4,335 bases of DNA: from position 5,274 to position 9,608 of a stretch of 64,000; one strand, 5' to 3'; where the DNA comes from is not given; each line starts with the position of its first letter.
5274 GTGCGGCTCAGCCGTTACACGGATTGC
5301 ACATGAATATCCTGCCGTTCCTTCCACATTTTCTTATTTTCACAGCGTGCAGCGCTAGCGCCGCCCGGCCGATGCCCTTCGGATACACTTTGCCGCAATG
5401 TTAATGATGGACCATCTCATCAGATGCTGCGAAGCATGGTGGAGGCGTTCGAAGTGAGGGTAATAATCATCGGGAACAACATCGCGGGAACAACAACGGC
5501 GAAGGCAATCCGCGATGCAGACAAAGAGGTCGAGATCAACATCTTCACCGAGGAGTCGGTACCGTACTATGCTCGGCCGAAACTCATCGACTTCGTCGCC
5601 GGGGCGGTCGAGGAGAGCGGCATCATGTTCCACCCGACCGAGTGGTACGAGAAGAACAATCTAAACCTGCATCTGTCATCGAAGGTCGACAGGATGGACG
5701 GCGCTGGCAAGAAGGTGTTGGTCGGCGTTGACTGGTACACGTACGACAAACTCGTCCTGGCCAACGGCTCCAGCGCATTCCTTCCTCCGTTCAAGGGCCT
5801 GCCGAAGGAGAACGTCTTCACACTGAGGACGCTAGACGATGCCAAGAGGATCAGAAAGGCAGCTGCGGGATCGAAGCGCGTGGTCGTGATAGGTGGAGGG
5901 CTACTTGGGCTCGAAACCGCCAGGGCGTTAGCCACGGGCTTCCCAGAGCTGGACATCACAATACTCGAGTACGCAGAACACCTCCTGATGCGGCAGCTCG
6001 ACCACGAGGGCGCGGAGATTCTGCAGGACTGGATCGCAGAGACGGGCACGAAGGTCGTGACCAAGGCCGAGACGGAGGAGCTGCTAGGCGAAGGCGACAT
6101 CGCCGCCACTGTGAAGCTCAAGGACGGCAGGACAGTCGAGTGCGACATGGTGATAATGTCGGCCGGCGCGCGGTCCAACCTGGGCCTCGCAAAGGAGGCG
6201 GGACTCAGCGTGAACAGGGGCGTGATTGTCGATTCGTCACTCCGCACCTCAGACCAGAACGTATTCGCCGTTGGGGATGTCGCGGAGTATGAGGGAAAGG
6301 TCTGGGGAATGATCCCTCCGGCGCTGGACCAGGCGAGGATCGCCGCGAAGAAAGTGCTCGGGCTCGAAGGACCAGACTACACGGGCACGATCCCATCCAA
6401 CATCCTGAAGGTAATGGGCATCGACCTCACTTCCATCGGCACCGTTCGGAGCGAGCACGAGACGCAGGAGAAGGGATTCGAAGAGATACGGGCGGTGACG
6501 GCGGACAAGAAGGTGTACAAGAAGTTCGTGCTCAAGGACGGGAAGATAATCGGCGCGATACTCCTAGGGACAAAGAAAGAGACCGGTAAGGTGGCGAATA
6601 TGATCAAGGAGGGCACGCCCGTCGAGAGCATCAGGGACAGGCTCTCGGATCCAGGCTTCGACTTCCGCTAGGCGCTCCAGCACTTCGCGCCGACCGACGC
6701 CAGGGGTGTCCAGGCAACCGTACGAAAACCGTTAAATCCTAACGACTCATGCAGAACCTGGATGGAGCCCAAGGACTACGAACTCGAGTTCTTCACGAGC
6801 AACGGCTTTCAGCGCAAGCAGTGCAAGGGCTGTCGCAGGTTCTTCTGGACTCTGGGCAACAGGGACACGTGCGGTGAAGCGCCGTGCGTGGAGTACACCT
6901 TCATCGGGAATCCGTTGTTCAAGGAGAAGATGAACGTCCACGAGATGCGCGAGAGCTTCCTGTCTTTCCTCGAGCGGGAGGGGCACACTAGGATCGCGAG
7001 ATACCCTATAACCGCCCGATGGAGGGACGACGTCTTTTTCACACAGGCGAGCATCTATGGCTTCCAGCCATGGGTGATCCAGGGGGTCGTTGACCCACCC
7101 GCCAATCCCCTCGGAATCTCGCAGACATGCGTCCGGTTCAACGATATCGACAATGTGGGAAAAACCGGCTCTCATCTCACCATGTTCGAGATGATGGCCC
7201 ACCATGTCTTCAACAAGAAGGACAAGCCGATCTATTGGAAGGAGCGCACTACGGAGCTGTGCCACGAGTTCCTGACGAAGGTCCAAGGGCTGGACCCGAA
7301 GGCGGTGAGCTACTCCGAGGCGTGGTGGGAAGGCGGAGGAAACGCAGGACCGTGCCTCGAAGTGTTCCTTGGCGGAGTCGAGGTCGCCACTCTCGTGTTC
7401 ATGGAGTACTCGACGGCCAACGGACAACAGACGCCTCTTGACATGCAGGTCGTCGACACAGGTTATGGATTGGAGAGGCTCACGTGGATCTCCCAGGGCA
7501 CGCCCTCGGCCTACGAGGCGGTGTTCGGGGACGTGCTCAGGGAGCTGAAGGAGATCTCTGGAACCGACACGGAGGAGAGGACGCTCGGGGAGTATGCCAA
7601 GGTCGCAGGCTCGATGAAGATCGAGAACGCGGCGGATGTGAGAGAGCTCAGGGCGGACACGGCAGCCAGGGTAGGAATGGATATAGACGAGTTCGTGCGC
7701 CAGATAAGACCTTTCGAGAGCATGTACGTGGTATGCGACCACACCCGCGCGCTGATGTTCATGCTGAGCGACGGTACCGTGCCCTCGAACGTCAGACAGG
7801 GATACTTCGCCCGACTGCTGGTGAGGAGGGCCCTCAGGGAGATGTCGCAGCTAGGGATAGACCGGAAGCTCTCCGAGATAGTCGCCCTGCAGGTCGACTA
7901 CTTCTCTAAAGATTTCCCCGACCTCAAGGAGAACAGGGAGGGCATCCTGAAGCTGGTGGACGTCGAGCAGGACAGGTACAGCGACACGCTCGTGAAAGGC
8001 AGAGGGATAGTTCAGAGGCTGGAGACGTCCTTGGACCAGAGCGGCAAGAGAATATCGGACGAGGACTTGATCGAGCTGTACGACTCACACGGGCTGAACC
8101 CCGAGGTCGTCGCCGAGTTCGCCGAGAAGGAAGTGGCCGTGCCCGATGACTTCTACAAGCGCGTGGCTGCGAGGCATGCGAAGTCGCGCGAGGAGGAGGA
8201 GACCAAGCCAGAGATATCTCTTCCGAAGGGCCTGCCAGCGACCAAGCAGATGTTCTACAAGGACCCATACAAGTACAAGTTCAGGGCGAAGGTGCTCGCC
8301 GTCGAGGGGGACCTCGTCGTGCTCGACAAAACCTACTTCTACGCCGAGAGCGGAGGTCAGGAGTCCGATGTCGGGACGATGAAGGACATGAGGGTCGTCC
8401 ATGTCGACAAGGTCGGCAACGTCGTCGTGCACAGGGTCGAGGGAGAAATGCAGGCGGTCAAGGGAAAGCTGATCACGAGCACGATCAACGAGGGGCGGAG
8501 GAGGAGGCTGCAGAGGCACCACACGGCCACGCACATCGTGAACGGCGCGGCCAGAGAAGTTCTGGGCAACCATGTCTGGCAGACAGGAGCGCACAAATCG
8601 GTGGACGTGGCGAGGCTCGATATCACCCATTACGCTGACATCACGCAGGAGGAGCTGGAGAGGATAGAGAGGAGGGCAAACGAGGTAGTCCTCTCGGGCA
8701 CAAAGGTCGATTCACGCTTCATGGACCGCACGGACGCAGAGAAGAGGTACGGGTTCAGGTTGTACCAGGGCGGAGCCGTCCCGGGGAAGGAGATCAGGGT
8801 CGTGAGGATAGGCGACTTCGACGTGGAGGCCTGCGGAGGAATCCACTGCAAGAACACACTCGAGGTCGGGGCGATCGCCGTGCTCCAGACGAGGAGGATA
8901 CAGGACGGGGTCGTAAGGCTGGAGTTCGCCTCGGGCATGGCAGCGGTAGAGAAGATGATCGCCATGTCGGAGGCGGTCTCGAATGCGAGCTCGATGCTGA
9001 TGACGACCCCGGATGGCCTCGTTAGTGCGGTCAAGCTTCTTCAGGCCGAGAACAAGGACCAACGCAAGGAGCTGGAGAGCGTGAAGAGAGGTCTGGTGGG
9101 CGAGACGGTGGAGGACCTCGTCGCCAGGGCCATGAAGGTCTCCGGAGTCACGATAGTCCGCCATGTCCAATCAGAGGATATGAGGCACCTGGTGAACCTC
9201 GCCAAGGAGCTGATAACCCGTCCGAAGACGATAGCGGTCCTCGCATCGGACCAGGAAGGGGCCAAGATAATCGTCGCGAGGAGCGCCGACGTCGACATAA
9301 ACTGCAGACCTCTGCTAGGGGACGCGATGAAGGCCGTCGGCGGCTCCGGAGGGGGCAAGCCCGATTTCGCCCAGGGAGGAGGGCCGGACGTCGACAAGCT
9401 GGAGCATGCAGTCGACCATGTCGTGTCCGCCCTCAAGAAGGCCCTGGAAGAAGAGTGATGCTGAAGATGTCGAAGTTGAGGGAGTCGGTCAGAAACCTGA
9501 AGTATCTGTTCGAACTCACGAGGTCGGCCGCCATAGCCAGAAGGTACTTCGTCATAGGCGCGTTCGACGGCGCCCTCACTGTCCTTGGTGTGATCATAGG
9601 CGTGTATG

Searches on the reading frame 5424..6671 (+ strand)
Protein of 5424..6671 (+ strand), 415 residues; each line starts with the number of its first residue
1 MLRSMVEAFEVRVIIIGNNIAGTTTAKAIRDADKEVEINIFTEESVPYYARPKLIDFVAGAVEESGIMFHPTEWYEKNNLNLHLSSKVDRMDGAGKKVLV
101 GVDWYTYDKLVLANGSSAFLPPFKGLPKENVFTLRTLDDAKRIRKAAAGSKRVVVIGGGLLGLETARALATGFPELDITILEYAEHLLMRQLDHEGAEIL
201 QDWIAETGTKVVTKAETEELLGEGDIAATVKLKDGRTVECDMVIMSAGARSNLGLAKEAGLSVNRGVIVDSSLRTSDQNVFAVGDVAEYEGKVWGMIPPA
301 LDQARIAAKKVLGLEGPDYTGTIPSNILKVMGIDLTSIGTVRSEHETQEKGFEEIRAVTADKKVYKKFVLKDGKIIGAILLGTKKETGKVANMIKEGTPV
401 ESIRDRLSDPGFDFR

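Call 12: search_protein_families(library=pfam, proteins=[window:5424-6671:+])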
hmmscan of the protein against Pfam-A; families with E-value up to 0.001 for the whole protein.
window:5424-6671:+ (415 aa): 8 families
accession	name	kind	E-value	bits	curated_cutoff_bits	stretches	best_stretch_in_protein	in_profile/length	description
PF07992.20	Pyr_redox_2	-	1.8e-54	185.6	26.1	1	12-295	2-282/291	Pyridine nucleotide-disulphide oxidoreductase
PF18267.7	Rubredoxin_C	-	4.2e-19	68.7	25.9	1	324-397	1-69/70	Rubredoxin NAD+ reductase C-terminal domain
PF00070.33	Pyr_redox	-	7.3e-15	55.7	22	1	152-235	1-82/82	Pyridine nucleotide-disulphide oxidoreductase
PF05834.18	Lycopene_cycl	-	8.4e-06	25.5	23.4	0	210-283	102-174/380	Lycopene cyclase protein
PF04820.20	Trp_halogenase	-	8.6e-06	25.3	21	0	197-253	161-217/458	Tryptophan halogenase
PF01266.30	DAO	-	3e-05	24.1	27.9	0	152-182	1-29/353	FAD dependent oxidoreductase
PF03486.20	HI0933_like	-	0.00013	21.9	50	0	198-252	113-167/244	HI0933-like protein Rossmann domain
PF01946.23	Thi4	-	0.00056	19.7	26.2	0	152-183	19-49/235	Thi4 family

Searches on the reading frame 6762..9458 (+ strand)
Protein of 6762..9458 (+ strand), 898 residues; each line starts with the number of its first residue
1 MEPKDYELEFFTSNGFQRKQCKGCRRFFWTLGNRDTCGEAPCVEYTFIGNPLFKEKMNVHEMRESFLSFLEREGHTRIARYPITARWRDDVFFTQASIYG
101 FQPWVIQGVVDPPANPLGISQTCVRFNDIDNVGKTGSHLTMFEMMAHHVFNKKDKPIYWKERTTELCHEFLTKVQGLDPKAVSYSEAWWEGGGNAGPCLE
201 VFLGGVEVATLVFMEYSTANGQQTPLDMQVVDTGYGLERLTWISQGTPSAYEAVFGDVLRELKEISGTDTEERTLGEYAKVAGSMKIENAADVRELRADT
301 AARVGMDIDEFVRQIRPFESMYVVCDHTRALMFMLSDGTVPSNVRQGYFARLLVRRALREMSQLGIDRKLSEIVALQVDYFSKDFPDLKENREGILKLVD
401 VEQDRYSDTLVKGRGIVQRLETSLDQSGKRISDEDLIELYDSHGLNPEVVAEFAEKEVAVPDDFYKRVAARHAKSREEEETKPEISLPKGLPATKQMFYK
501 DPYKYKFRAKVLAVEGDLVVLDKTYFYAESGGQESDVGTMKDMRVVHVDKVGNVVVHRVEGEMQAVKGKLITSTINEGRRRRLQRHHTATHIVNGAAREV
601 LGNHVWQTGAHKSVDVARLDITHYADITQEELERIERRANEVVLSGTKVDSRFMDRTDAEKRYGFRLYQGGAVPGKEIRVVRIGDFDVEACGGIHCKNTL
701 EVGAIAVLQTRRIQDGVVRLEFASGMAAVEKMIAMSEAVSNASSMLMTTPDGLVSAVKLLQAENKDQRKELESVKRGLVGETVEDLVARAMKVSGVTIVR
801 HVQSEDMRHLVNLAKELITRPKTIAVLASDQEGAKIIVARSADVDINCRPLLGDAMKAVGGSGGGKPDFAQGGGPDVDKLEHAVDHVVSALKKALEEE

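Call 12: search_protein_families(library=pfam, proteins=[window:6762-9458:+])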
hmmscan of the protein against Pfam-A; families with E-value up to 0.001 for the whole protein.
window:6762-9458:+ (898 aa): 3 families
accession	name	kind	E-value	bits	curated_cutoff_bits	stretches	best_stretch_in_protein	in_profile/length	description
PF01411.24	tRNA-synt_2c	-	2.5e-121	406.4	30.3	1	61-577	1-550/552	tRNA synthetases class II (A)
PF07973.19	tRNA_SAD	-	7.9e-14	51.8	24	1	678-721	1-44/44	Threonyl and Alanyl tRNA synthetase second additional domain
PF02272.25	DHHA1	-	2.3e-13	50.9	25.9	1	802-892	13-101/102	DHHA1 domain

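Call 13: find_encoding_contigs(protein=window:6762-9458:+, flank=6000, max_places=6)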
Protein window:6762-9458:+ (898 aa): no gene with exactly this product is on record in the collection.
